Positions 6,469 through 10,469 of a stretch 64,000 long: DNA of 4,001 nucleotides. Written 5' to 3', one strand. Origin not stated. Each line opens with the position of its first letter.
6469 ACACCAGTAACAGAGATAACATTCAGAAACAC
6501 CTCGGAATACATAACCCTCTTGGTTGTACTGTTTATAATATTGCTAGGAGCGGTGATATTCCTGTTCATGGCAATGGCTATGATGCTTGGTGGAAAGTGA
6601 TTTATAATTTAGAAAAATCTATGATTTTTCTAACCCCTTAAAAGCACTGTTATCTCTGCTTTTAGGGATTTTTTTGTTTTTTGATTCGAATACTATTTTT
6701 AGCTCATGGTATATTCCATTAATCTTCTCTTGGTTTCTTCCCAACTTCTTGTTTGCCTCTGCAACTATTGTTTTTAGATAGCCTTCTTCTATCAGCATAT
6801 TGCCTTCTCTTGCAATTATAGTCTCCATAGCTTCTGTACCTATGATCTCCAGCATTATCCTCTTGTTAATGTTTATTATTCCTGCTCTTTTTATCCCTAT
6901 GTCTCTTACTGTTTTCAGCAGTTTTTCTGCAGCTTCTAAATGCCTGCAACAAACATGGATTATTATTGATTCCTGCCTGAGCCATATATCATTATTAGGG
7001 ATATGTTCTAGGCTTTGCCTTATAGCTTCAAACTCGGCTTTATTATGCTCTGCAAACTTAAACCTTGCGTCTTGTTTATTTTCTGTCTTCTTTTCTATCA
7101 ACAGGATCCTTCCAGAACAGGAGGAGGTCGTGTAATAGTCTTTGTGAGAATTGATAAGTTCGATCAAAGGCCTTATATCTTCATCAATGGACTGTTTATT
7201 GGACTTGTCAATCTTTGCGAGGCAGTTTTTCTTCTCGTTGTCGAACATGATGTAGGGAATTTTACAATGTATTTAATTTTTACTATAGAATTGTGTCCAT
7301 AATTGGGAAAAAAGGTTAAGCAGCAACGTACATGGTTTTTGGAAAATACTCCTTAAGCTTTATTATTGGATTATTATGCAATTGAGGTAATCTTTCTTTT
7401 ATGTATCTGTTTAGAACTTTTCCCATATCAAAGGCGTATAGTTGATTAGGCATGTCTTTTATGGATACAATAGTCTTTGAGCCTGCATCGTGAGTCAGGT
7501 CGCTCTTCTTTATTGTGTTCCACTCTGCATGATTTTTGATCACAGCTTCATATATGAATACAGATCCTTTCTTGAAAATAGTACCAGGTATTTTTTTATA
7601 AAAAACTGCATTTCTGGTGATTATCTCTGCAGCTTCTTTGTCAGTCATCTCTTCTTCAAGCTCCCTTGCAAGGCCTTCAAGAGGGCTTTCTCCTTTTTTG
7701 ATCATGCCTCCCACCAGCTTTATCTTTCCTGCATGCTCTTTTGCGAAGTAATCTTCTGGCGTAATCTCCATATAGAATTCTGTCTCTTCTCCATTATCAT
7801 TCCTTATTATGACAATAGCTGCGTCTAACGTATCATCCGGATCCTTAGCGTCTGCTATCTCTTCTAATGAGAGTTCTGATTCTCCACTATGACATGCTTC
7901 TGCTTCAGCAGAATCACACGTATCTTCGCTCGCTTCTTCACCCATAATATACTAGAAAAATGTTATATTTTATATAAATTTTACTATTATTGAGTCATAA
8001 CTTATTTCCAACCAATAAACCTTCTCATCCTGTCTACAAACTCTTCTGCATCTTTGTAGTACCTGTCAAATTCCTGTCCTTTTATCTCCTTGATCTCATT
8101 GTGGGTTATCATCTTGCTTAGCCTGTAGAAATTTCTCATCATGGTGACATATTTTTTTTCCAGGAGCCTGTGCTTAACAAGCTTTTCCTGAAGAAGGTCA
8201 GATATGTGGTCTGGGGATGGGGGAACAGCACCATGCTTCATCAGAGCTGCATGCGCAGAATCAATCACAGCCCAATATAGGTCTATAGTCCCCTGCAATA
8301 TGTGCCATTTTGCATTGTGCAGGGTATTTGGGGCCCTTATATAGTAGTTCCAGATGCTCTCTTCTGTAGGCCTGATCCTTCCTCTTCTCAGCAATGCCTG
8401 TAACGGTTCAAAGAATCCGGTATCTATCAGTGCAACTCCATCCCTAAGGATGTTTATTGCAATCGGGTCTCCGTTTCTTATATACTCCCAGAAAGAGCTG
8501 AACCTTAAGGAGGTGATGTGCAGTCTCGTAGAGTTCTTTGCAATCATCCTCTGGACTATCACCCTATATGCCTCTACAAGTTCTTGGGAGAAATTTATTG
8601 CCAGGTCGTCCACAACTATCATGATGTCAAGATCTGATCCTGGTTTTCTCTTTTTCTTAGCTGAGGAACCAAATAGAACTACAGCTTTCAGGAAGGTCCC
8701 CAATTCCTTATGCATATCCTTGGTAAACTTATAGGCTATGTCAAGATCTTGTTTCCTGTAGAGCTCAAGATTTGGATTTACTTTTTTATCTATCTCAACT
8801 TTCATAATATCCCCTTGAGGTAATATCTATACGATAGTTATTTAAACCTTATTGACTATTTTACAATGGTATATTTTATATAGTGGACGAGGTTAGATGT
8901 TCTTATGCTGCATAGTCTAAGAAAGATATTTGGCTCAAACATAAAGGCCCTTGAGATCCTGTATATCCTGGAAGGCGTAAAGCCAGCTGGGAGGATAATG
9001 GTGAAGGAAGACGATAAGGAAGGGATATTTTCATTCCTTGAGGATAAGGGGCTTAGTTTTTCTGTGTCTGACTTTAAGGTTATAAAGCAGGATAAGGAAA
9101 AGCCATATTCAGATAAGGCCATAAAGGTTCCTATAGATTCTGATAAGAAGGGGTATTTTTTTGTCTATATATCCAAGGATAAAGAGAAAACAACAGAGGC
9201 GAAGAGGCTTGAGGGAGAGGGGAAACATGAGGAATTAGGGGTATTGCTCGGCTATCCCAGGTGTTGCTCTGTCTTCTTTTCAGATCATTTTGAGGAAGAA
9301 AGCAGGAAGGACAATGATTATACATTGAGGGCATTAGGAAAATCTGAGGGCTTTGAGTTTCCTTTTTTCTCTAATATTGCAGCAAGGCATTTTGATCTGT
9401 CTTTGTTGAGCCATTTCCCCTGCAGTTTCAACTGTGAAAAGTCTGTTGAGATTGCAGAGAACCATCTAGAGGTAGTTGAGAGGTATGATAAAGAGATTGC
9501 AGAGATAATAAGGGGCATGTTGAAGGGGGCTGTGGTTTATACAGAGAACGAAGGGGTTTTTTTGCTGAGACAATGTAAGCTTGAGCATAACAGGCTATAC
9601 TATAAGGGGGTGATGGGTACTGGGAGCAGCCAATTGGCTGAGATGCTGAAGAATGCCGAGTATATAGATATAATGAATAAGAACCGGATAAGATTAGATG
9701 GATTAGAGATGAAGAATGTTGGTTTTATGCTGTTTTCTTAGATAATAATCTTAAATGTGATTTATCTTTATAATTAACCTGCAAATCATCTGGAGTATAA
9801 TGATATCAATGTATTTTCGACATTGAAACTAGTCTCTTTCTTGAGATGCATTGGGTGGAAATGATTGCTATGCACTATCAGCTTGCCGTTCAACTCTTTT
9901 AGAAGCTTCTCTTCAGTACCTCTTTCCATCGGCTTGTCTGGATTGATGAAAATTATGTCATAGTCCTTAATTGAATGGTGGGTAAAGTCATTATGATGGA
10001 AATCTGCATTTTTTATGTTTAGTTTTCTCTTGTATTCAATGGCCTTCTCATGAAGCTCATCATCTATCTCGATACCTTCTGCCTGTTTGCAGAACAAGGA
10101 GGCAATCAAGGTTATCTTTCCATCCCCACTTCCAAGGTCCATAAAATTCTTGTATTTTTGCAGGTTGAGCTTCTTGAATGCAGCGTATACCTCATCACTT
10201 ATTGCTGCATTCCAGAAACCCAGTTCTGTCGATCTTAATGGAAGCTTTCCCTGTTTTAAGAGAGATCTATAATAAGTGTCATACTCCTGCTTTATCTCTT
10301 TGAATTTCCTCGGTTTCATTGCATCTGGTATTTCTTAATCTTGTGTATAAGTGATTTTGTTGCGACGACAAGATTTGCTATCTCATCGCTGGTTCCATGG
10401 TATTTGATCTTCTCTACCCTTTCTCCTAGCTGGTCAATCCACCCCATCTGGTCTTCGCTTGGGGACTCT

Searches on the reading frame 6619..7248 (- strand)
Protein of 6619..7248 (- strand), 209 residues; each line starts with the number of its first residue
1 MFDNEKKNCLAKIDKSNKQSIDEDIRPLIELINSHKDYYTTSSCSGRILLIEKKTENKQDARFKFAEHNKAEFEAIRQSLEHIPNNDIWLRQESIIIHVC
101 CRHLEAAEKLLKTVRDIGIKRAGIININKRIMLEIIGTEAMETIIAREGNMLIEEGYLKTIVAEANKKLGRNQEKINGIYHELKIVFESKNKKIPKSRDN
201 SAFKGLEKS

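Call 13: search_protein_families(library=pfam, proteins=[window:6619-7248:-], max_evalue=0.001)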
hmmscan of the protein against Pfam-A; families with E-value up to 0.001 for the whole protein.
window:6619-7248:- (209 aa): 1 family
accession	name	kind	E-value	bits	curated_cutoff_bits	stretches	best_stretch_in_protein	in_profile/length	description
PF02676.19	TYW3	-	1.1e-45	156.1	27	1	5-184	2-210/211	Methyltransferase TYW3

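Call 16: find_encoding_contigs(protein=window:6619-7248:-, flank=10000, max_places=6)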
Protein window:6619-7248:- (209 aa): no gene with exactly this product is on record in the collection.

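Call 21: find_related_loci(query=window:6619-7248:-, collection=genome_contigs, flank=10000)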
Query window:6619-7248:- (209 aa) in genome_contigs; peptide patterns used: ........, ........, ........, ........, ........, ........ (x = any residue, [..] = any of these).
115 stretches matched a pattern, but none encodes a relative of the query by tblastn (E <= 1e-3).
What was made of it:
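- Tried and rejected: It found nothing (call 21).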

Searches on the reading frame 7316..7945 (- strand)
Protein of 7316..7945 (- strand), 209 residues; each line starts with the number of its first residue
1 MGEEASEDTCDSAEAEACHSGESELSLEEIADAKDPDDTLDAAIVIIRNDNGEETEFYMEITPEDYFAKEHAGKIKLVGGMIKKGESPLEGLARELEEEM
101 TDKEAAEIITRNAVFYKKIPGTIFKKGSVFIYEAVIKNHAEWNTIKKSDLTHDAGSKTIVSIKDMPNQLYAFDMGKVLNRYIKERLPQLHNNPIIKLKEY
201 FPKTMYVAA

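Call 13: search_protein_families(library=pfam, proteins=[window:7316-7945:-], max_evalue=0.001)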
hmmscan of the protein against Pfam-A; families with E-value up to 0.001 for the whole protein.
window:7316-7945:- (209 aa): 1 family
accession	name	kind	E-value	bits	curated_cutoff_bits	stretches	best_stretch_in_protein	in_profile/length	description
PF00293.34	NUDIX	-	3.1e-07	30.9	21.1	1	41-110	4-67/134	NUDIX domain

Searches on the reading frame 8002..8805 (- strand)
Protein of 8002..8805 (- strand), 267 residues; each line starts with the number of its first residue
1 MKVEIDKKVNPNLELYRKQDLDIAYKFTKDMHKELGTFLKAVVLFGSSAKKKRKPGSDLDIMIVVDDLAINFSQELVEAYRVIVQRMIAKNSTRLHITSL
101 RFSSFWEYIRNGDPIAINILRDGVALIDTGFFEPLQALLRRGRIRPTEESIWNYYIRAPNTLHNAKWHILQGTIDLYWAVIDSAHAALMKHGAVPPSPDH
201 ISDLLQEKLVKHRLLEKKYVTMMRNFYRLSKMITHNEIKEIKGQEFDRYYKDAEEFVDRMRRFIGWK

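Call 13: search_protein_families(library=pfam, proteins=[window:8002-8805:-], max_evalue=0.001)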
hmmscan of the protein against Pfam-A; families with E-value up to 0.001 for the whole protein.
window:8002-8805:- (267 aa): 2 families
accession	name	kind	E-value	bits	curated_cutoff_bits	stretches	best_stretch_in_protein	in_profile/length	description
PF18765.7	Polbeta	-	3.5e-07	30.7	26.9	1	39-75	13-48/93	Polymerase beta, Nucleotidyltransferase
PF01909.29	NTP_transf_2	-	6.8e-07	30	21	1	34-68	11-43/93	Nucleotidyltransferase domain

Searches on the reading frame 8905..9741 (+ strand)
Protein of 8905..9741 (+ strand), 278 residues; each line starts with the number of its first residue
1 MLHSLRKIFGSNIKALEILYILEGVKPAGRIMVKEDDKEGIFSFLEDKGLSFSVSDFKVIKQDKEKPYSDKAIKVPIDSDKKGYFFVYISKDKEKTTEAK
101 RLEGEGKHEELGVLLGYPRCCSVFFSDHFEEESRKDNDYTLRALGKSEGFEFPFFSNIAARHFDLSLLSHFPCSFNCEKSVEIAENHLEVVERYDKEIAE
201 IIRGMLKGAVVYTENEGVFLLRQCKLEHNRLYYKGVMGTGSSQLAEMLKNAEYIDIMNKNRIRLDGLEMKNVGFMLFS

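Call 13: search_protein_families(library=pfam, proteins=[window:8905-9741:+], max_evalue=0.001)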
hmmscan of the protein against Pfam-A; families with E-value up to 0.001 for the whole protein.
window:8905-9741:+ (278 aa): 1 family
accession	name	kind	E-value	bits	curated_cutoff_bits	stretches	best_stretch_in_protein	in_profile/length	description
PF04467.17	DUF483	-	4.6e-05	23.9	25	1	107-196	34-113/122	Protein of unknown function (DUF483)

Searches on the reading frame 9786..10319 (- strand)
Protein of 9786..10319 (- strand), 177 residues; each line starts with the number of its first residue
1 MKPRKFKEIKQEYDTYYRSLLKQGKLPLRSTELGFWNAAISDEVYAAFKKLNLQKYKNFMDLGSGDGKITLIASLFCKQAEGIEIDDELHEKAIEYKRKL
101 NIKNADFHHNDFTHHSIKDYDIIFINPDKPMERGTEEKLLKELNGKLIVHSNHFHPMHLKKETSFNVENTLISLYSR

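Call 13: search_protein_families(library=pfam, proteins=[window:9786-10319:-], max_evalue=0.001)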
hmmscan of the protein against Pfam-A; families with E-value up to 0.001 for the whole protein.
window:9786-10319:- (177 aa): 5 families
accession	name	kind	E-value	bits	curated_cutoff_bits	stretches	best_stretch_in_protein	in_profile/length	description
PF08123.19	DOT1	-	2.1e-10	40.9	23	1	45-160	32-166/205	Histone methylation protein DOT1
PF13847.12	Methyltransf_31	-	2.9e-08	33.9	27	1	55-126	3-81/145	Methyltransferase domain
PF05175.20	MTS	-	1.4e-05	25.3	23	1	51-136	27-113/170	Methyltransferase small domain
PF13649.12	Methyltransf_25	-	0.00022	22.3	27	1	60-126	2-71/97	Methyltransferase domain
PF00398.26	RrnaAD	-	0.00031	20.4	24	1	47-117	22-95/263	Ribosomal RNA adenine dimethylase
